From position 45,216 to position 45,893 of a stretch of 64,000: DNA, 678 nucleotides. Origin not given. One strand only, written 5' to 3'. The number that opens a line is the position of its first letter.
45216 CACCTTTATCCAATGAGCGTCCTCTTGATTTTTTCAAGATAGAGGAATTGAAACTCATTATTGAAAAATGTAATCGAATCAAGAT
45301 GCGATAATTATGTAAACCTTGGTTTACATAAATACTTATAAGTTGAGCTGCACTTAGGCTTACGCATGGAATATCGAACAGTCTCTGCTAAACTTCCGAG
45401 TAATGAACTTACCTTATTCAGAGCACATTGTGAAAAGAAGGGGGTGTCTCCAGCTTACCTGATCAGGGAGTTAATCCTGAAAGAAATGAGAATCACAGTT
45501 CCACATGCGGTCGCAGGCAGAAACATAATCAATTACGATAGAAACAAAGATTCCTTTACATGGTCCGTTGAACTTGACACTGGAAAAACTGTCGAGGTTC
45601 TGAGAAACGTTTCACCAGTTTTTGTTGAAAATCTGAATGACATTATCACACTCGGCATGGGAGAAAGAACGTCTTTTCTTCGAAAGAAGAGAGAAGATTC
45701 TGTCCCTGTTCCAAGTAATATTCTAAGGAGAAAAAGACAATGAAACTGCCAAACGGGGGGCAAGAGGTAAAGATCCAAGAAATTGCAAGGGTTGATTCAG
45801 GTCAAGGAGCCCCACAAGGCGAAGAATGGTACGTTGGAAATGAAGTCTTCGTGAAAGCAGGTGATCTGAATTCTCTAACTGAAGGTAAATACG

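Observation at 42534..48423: Type I R-M locus in the order R-RHH-S-M, with a perfect palindrome beside a duplicated TATA box: possible controller-protein circuit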

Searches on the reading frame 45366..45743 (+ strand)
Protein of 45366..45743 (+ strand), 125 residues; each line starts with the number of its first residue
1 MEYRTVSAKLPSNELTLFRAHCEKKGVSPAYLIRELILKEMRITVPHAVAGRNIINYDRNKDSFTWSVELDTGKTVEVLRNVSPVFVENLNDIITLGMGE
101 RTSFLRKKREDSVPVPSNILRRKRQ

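Call 4: search_protein_families(library=pfam, proteins=[window:45366-45743:+], max_evalue=0.01)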
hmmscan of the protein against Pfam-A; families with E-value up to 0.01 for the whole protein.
window:45366-45743:+ (125 aa): 0 families

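Call 6: find_homologous_proteins(query=window:45366-45740:+, max_evalue=0.001)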
Query window:45366-45740:+ (125 aa): 80 proteins with E <= 0.001 among 98 candidates.
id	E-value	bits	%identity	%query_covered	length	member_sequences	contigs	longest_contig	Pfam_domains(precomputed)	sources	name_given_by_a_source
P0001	1.6e-57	210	76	99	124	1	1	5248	-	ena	-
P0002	2.3e-57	210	76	99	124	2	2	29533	-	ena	-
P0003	2.3e-56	207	99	79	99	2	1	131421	-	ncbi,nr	ncbi:MAG TPA: hypothetical protein VJ249_03735 [Candidatus Bathyarchaeia archaeon]|nr:hypothetical p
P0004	2.1e-55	203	75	97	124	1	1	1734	-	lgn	-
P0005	2.3e-55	203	73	99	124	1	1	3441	-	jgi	-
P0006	1.3e-54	201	74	100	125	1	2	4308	-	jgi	jgi:hypothetical protein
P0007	2.0e-54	200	73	99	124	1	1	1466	-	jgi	jgi:hypothetical protein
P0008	5.2e-54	199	73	99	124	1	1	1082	-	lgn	-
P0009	5.3e-54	199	72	98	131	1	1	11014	-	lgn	-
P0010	8.4e-54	198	73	99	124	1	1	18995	-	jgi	jgi:hypothetical protein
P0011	1.9e-53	197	70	99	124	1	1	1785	-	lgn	-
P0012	3.5e-53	196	70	98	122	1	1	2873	-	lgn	-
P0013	2.4e-52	194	70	99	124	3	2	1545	-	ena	-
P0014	4.6e-52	193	70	98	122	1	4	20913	-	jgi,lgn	-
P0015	1.3e-51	191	72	98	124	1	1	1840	-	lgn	-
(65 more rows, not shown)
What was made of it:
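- X has 80 close homologues (call 6).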

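Call 7: search_protein_families(library=pfam, proteins=[window:45366-45740:+], max_evalue=10)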
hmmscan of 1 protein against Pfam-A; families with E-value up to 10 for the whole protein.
window:45366-45740:+ (125 aa): 2 families
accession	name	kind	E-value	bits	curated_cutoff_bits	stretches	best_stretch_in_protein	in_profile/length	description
PF01402.27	RHH_1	-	0.016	15.6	20.5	1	6-39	2-35/39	Ribbon-helix-helix protein, copG family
PF22707.2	S1CSD-TOTE-2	-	0.098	13.1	27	1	38-68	27-57/60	S1/CSD-like domain 2 of the TOTE conflict systems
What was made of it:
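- On Ribbon-helix-helix (CopG/Arc/MetJ) superfamily: RHH_1 E=0.016, 15.6 bits against a cut-off of 20.5 (call 7).
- Checked: The RHH call is only sub-threshold in Pfam: RHH_1 E=0.016 over residues 6-39 (call 7).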

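Call 10: find_related_loci(query=A1, collection=genome_contigs, flank=7000)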
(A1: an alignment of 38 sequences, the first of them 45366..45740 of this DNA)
Query A1 (125 aa) in genome_contigs; peptide patterns used: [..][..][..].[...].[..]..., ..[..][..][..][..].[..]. (x = any residue, [..] = any of these).
131 stretches matched a pattern; 25 encode a relative of the query (tblastn E <= 1e-3); 25 distinct loci.
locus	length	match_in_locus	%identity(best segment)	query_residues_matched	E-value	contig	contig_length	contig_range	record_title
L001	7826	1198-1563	64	1-122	8e-52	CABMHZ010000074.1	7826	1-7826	uncultured archaeon isolate LFW-280_2_2 genome assembly, contig: LFW28022_165, whole genome shotgun sequence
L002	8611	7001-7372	65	1-124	4e-52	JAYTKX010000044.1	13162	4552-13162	MAG: Methanobacteriota archaeon isolate GFS_3223 GFS_3223_43, whole genome shotgun sequence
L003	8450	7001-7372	64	1-124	8e-52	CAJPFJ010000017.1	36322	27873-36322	Methanosarcinales archaeon isolate METP1 genome assembly, contig: CONTIG_17, whole genome shotgun sequence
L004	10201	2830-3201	64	1-124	1e-51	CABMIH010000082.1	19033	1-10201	uncultured archaeon isolate LFW-280_3_2 genome assembly, contig: LFW28032_83, whole genome shotgun sequence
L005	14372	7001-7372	61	1-124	2e-51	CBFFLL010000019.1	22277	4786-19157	Candidatus Methanoperedens nitroreducens isolate unclassified Methanoperidens genome assembly, contig: MAG037_19, whole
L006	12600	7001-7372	60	1-124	6e-51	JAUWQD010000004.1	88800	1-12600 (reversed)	MAG: Methanosarcinaceae archaeon isolate CSMAG_2493 CSMAG_2493_k141_269986_length_88800_cov_22.9945, whole genome shotgu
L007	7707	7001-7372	62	1-124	9e-50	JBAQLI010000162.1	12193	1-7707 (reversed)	MAG: Candidatus Methanoperedens sp. isolate MFD12032_ilm_asm_bin13 k127_11433, whole genome shotgun sequence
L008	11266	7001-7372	59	1-124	8e-50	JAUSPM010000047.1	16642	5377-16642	MAG: Methanosarcinaceae archaeon isolate E21_metabat.bin.6 E21_k141_9738, whole genome shotgun sequence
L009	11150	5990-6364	56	1-125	1e-48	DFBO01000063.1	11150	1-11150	MAG TPA_asm: Flavobacteriaceae bacterium UBA3078 UBA3078_contig_3274, whole genome shotgun sequence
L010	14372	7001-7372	60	1-124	6e-49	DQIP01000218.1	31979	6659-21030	MAG TPA_asm: Candidatus Methanovorans sp. isolate HMMV ANME3_19, whole genome shotgun sequence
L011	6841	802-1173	58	1-124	1e-48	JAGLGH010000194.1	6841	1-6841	MAG: Nanoarchaeota archaeon isolate RS_10_27 ROV157_10.bin.27.fa_194, whole genome shotgun sequence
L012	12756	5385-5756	58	1-124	4e-48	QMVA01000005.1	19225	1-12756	MAG: Candidatus Nanohalarchaeota archaeon isolate B72_G9 B72_Guay9_scaffold_01845, whole genome shotgun sequence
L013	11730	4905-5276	57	1-124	2e-47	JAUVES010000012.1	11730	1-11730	MAG: Candidatus Nanohaloarchaea archaeon isolate CSMAG_329 CSMAG_329_k141_2699945_length_11730_cov_10.7115, whole genome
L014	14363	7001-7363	53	1-121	7e-47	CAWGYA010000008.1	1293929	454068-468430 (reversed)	MAG: Candidatus Bathyarchaeota archaeon isolate MFD02416.bin.1.292 genome assembly, contig: contig_8137, whole genome sh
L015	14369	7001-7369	58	1-123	3e-46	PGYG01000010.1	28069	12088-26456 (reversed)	MAG: Candidatus Methanoperedenaceae archaeon HGW-Methanoperedenaceae-1 08E140C01_10kDa_scaffold_644, whole genome shotgu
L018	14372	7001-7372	49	1-124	1e-42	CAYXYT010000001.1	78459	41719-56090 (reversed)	MAG TPA_asm: Candidatus Woesearchaeota archaeon isolate SRP167671_co1_37 genome assembly, contig: NODE_313_length_78459_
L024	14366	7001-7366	43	1-122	2e-34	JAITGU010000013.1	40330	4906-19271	MAG: Candidatus Methanovirga procula isolate Pc512_bin29 k119_2616124, whole genome shotgun sequence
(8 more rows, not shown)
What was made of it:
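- The module occurs in Bathyarchaeia, Methanosarcinales, Methanoperedenaceae, Methanobacteriales, Nanoarchaeota, Woesearchaeota and Nanohaloarchaea (call 10). A host factor would have to be shared across very distant archaeal phyla (call 10).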

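Call 15: search_protein_families(library=ncbifam, proteins=[window:45366-45740:+], max_evalue=1)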
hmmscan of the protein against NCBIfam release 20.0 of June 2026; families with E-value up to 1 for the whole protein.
window:45366-45740:+ (125 aa): 1 family
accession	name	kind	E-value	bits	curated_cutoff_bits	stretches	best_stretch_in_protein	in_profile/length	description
NF001864.0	PRK00615.1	equivalog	0.059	11.9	706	1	6-77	179-250/433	glutamate-1-semialdehyde aminotransferase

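Call 16: search_protein_families(library=padloc, proteins=[window:45366-45740:+], max_evalue=1)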
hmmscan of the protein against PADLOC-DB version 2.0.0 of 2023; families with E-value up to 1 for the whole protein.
window:45366-45740:+ (125 aa): 0 families

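Call 20: predict_structure(alignment_id=A1)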
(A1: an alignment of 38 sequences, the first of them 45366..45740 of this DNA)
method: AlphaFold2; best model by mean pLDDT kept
length: 125 residues; sequences in the alignment: 38
mean_pLDDT: 73.2   pTM: 0.37
mean pLDDT of the five models: 73.2, 73.1, 69.7, 67.7, 65.7
residues with pLDDT >= 90: 13; 70-90: 69; 50-70: 24; < 50: 19
segments of 3 or more residues with pLDDT < 50: 1-8, 118-125
pLDDT, mean of each block of 10 residues (from residue 1): 41 76 88 82 61 85 88 83 89 83 65 52 40
secondary structure, 60 per line:
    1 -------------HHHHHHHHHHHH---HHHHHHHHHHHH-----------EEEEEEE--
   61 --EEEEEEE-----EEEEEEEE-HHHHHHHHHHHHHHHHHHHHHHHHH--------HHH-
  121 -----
elements in order: H14-25 H29-40 E52-58 E63-69 E75-82 H84-108
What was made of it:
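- On Ribbon-helix-helix (CopG/Arc/MetJ) superfamily: AF2 monomer model: residues 1-8 unstructured, helices 14-25 and 29-40 (call 20).
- The AF2 model shows helix 14-25, a K-G-x-S/T-P turn and helix 29-40 after an unpaired N-terminal strand (call 20).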

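Call 21: find_related_loci(query=A1, collection=metagenome_contigs, flank=6000)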
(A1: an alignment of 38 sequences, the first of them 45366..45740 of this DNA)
Query A1 (125 aa) in metagenome_contigs; peptide patterns used: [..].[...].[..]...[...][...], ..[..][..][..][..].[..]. (x = any residue, [..] = any of these).
499 stretches matched a pattern; 39 encode a relative of the query (tblastn E <= 1e-3); 39 distinct loci.
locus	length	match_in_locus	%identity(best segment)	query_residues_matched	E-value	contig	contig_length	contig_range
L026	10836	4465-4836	76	1-124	4e-64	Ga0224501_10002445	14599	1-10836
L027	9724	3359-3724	70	1-122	1e-59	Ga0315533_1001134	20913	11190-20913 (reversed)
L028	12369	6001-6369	69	1-123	1e-58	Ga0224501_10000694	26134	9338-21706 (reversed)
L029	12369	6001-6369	70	1-123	1e-58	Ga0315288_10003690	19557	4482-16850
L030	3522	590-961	63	1-124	2e-56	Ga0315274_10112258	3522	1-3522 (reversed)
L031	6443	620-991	61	1-124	2e-54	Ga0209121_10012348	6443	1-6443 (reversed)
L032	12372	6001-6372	63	1-124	1e-51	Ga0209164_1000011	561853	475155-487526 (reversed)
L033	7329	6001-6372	64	1-124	9e-52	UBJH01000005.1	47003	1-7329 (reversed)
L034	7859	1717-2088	63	1-124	7e-52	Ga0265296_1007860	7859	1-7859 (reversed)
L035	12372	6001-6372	64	1-124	2e-51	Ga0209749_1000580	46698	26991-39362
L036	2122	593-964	64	1-124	1e-51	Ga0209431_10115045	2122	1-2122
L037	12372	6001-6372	63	1-124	1e-50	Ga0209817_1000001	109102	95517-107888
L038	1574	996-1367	60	1-124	1e-51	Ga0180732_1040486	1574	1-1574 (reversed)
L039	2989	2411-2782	60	1-124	3e-50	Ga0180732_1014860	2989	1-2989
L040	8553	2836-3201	61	1-122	4e-50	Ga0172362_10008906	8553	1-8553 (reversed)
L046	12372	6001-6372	56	1-124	9e-47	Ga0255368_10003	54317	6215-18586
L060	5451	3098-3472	46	1-125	3e-35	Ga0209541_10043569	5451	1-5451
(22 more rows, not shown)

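Call 28: fold_search(model_id=the predicted structure, library=pdb)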
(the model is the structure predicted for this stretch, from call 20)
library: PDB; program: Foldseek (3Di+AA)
matches with E <= 10: 825; with E <= 0.001: 0
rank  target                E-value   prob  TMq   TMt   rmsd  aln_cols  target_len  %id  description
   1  3sr2_A                8.6e-02  0.33  0.18  0.16  14.1        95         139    9  Crystal Structure of Human XLF-XRCC4 Complex (released 2011-07-20)
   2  1fu1_A                1.0e-01  0.54  0.25  0.19  15.2       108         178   15  CRYSTAL STRUCTURE OF HUMAN XRCC4 (released 2000-12-11)
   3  6jsx_A                1.1e-01  0.87  0.28  0.43  12.0        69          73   17  Structure of a flagellin protein, HpFlaG (released 2020-04-08)
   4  6abo_A                1.1e-01  0.41  0.23  0.16  15.4       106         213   11  human XRCC4 and IFFO1 complex (released 2019-07-31)
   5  3w03_C                1.2e-01  0.44  0.21  0.18  15.4       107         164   13  XLF-XRCC4 complex (released 2012-11-07)
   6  1fu1_B                1.2e-01  0.44  0.24  0.17  14.5       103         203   11  CRYSTAL STRUCTURE OF HUMAN XRCC4 (released 2000-12-11)
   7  4xa4_A                1.3e-01  0.44  0.25  0.17  14.7       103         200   11  Crystal Structure of the coiled-coil surrounding Skip 3 of MYH7 (released 2015-07-01)
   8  4xa4_B                1.4e-01  0.66  0.30  0.21  14.9       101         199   11  Crystal Structure of the coiled-coil surrounding Skip 3 of MYH7 (released 2015-07-01)
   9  5cj4_B                1.4e-01  0.63  0.29  0.21  14.5        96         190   11  Crystal Structure of Amino Acids 1562-1622 of MYH7 (released 2015-12-02)
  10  3q4f_C                1.6e-01  0.44  0.23  0.19  15.5       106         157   12  Crystal structure of xrcc4/xlf-cernunnos complex (released 2011-08-03)
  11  5wlz_A                1.8e-01  0.57  0.29  0.21  14.7        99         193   13  Crystal Structure of Amino Acids 1677-1758 of Human Beta Cardiac Myosin Fused to Xrcc4 (released 2017-08-23)
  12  5wj7_B                2.0e-01  0.57  0.29  0.21  14.9       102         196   13  Crystal Structure of Amino Acids 1733-1797 of Human Beta Cardiac Myosin Fused to Xrcc4 (released 2017-08-09)
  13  5wlz_D                2.3e-01  0.38  0.23  0.15  15.8       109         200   10  Crystal Structure of Amino Acids 1677-1758 of Human Beta Cardiac Myosin Fused to Xrcc4 (released 2017-08-23)
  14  7lsy_F                2.9e-01  0.30  0.22  0.16  15.6       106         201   12  NHEJ Short-range synaptic complex (released 2021-04-14)
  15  3mud_A                3.3e-01  0.33  0.24  0.19  15.2       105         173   13  Structure of the Tropomyosin Overlap Complex from Chicken Smooth Muscle (released 2010-06-23)
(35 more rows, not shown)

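Call 29: search_solved_structures(query=A1, max_evalue=10, show_alignments=3)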
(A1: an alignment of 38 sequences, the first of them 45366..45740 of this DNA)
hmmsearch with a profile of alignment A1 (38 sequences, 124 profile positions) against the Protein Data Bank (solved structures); distinct sequences matched with E-value up to 10: 4.
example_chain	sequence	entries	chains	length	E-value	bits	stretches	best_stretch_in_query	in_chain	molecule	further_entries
8a57_D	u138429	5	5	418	0.28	14.4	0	76-117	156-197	GTPase HflX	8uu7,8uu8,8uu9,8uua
1v33_A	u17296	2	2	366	0.96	12.6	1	65-105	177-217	DNA primase small subunit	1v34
1g71_A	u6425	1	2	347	1.4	12.1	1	65-107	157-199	DNA PRIMASE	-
3k49_A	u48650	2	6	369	5.4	10.2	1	35-116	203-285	mRNA-binding protein PUF3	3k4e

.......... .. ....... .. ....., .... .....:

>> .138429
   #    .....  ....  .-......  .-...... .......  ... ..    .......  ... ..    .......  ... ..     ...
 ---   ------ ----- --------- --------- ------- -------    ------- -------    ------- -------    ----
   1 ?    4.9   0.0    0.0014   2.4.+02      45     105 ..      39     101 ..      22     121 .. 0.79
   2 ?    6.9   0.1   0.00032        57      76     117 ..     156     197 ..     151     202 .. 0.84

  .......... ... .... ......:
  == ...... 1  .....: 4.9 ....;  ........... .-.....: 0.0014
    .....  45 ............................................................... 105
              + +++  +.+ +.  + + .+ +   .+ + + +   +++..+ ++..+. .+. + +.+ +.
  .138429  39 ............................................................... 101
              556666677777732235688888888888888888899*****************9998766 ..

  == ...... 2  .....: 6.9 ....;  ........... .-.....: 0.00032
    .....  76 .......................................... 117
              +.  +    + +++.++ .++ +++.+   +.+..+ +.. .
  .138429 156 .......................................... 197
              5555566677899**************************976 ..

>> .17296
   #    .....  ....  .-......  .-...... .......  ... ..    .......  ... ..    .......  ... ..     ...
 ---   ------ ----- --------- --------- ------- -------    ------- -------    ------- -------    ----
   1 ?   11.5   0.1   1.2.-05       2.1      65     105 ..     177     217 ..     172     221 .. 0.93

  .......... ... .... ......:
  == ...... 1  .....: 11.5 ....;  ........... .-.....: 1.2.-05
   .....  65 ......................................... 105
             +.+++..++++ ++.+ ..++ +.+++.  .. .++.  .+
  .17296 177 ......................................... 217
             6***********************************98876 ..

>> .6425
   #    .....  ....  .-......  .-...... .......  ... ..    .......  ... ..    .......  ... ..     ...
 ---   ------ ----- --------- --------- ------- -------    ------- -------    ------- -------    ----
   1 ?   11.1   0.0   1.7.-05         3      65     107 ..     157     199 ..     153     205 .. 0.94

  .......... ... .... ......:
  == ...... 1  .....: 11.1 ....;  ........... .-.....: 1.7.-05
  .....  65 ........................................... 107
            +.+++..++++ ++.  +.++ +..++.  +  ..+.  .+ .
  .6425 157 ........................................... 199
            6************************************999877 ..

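Call 30: search_protein_families(library=pfam, alignment_id=A1, max_evalue=1)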
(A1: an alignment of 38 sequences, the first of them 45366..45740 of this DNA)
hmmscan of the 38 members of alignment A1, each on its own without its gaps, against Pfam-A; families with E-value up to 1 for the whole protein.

A. member 1, window:45366-45740:+ (125 aa): 2 families
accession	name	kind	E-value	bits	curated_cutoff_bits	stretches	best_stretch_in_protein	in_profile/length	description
PF01402.27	RHH_1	-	0.016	15.6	20.5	1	6-39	2-35/39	Ribbon-helix-helix protein, copG family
PF22707.2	S1CSD-TOTE-2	-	0.098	13.1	27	1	38-68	27-57/60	S1/CSD-like domain 2 of the TOTE conflict systems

B. families by the number of members that match (of 38 scanned): 15 families
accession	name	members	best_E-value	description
PF19807.5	DUF6290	19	0.00073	Family of unknown function (DUF6290)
PF10723.15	RepB-RCR_reg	13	0.0036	Replication regulatory protein RepB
PF22707.2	S1CSD-TOTE-2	3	0.098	S1/CSD-like domain 2 of the TOTE conflict systems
PF17404.7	Nrap_D3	3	0.17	Nrap protein domain 3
PF11869.14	DUF3389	2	0.0069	Protein of unknown function (DUF3389)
PF20306.3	Sp-DndD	2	0.015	Small protein found in certain Dnd DNA modification systems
PF01402.27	RHH_1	2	0.016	Ribbon-helix-helix protein, copG family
PF18095.7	PAS_12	2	0.043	UPF0242 C-terminal PAS-like domain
PF25790.1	BCD1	2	0.05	BCD1 domain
PF20529.3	DUF6744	1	0.023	Family of unknown function (DUF6744)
PF19027.5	DUF5752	1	0.029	Family of unknown function (DUF5752)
PF14605.12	Nup35_RRM_2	1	0.049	Nup53/35/40-type RNA recognition motif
PF08635.15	ox_reductase_C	1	0.07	Putative oxidoreductase C terminal domain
PF03618.20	Kinase-PPPase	1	0.16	Kinase/pyrophosphorylase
PF10581.15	Synapsin_N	1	0.21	Synapsin N-terminal region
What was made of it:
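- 45366..45743 (+): Gene X (125 aa): N-terminal RHH-like module (about residues 2-40) plus a conserved beta-beta-beta-alpha C-terminal domain (about 45-110). Sub-threshold hits to RHH_1, DUF6290 and RepB-RCR_reg (calls 7, 30).
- On Ribbon-helix-helix (CopG/Arc/MetJ) superfamily: DUF6290 is hit by 19 of 38 members (best 7e-4) and RepB-RCR_reg by 13 of 38 (best 4e-3) (call 30).
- On R-M controller (C) protein family: No HTH family among the hits listed for X or its family members, even at E up to 10 (calls 7, 30).
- Closest known: Type II controller. Different: X shows none of these features (calls 4, 7, 30).
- Pfam gives sub-threshold hits to RHH_1, DUF6290 (19 of 38 members) and RepB-RCR_reg (13 of 38) (calls 7, 30). 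No RHH family reaches its Pfam cut-off (calls 7, 30).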

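Call 60: search_protein_families(library=pfam, proteins=[L012:5756-7102:+, L012:7106-7774:+, L012:7891-8886:+, L004:3544-5076:+, L010:8615-9517:+, L015:9801-10640:+, L046:4298-5887:+, L004:1864-2352:+, L024:9254-9985:+, L001:3163-3537:+], max_evalue=0.001)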
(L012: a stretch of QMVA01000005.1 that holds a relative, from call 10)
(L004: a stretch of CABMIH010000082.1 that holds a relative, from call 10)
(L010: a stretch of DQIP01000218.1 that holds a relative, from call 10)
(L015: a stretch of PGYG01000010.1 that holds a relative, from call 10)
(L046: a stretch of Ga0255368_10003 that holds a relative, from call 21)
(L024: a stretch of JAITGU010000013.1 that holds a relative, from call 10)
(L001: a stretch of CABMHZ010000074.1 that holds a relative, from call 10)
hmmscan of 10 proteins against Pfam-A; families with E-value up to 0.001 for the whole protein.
L012:5756-7102:+ (449 aa): 4 families
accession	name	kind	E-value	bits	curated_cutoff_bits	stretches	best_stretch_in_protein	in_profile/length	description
PF04326.19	SLFN_AlbA_2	-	1.6e-18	67.8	25.3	1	4-114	1-117/118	Schlafen, AlbA_2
PF13749.12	HATPase_c_4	-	4e-17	62.4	26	1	287-370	5-89/89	Putative ATP-dependent DNA helicase recG C-terminal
PF13412.12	HTH_24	-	1.8e-07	31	21.9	1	389-433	4-48/48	Winged helix-turn-helix DNA-binding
PF08279.18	HTH_11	-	0.00015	22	25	1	391-433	3-44/55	HTH domain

L012:7106-7774:+ (223 aa): 0 families

L012:7891-8886:+ (332 aa): 1 family
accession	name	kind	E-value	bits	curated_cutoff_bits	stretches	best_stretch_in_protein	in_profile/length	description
PF12686.12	DUF3800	-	0.00039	21.6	21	1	5-233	1-148/149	Protein of unknown function (DUF3800)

L004:3544-5076:+ (511 aa): 1 family
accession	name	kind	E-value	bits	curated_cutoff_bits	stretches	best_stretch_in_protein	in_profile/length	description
PF13470.12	PIN_3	-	0.00072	20.8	27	0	15-129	1-114/115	PIN domain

L010:8615-9517:+ (301 aa): 1 family
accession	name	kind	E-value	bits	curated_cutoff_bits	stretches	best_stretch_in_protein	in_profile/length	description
PF02661.23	Fic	-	4.6e-21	75.9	24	1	151-248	2-93/93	Fic/DOC family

L015:9801-10640:+ (280 aa): 1 family
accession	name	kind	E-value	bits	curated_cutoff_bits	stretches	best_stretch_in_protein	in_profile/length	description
PF02498.22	Bro-N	-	5.9e-13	49.7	25.6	1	17-106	1-92/96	BRO family, N-terminal domain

L046:4298-5887:+ (530 aa): 1 family
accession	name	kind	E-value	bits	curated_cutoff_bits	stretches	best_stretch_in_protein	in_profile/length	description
PF04434.22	SWIM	-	2.7e-07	30.4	19.6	1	53-84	1-37/38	SWIM zinc finger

L004:1864-2352:+ (163 aa): 5 families
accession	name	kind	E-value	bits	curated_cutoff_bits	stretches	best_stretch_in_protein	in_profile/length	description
PF13529.12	Peptidase_C39_2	-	9.4e-23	81.8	24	1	15-131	2-142/143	Peptidase_C39 like family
PF03412.21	Peptidase_C39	-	2.5e-15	56.9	22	1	16-149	2-120/133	Peptidase C39 family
PF11814.14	DUF3335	-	2.7e-12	47.1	25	2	16-42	1-27/206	Peptidase_C39 like family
PF09778.15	Guanylate_cyc_2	-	9.1e-10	38.7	28.1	0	16-59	1-45/212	Guanylylate cyclase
PF12385.14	Peptidase_C70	-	1.5e-08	35.1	19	1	14-135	5-127/141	Papain-like cysteine protease AvrRpt2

L024:9254-9985:+ (244 aa): 2 families
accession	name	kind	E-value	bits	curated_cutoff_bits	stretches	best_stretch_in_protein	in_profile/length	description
PF08357.16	SEFIR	-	2.6e-19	70.4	23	1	12-146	2-142/150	SEFIR domain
PF13676.11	TIR_2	-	3.1e-19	70.1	28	1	13-151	1-122/122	TIR domain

L001:3163-3537:+ (125 aa): 1 family
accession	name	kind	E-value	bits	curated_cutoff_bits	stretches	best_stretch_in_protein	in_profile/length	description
PF13366.12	PDDEXK_3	-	4.8e-42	143.5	22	1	6-117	3-116/117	PD-(D/E)XK nuclease superfamily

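Call 72: search_protein_families(library=pfam, proteins=[L060:3472-4683:+, L060:4683-5249:+, L018:7372-7857:+, L018:7857-8414:+], max_evalue=0.1)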
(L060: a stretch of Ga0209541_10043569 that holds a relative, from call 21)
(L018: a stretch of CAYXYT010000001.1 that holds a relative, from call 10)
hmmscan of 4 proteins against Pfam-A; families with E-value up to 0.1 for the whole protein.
L060:3472-4683:+ (404 aa): 1 family
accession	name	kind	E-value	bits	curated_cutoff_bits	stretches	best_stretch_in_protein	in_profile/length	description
PF16446.10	DUF5043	-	0.044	14.1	25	0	125-178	54-107/156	Domain of unknown function (DUF5043)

L060:4683-5249:+ (189 aa): 1 family
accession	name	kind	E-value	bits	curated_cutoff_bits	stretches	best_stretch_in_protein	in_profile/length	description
PF20990.2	DUF2207_C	-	0.00041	20.6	33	1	74-174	94-193/247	Predicted membrane protein (DUF2207) C-terminal domain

L018:7372-7857:+ (162 aa): 3 families
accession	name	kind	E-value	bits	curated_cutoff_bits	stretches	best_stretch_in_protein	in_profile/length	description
PF09639.16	YjcQ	-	0.00021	21.9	23.3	1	11-100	2-92/95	YjcQ protein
PF03994.20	DUF350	-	0.011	16.3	26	1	88-152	36-97/133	Domain of Unknown Function (DUF350)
PF14394.12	DUF4423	-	0.028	14.7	30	1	28-70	36-79/165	Domain of unknown function (DUF4423)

L018:7857-8414:+ (186 aa): 1 family
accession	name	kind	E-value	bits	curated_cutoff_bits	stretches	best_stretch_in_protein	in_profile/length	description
PF01420.25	Methylase_S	-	9.8e-10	39.3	22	1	7-168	1-167/168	Type I restriction modification DNA specificity domain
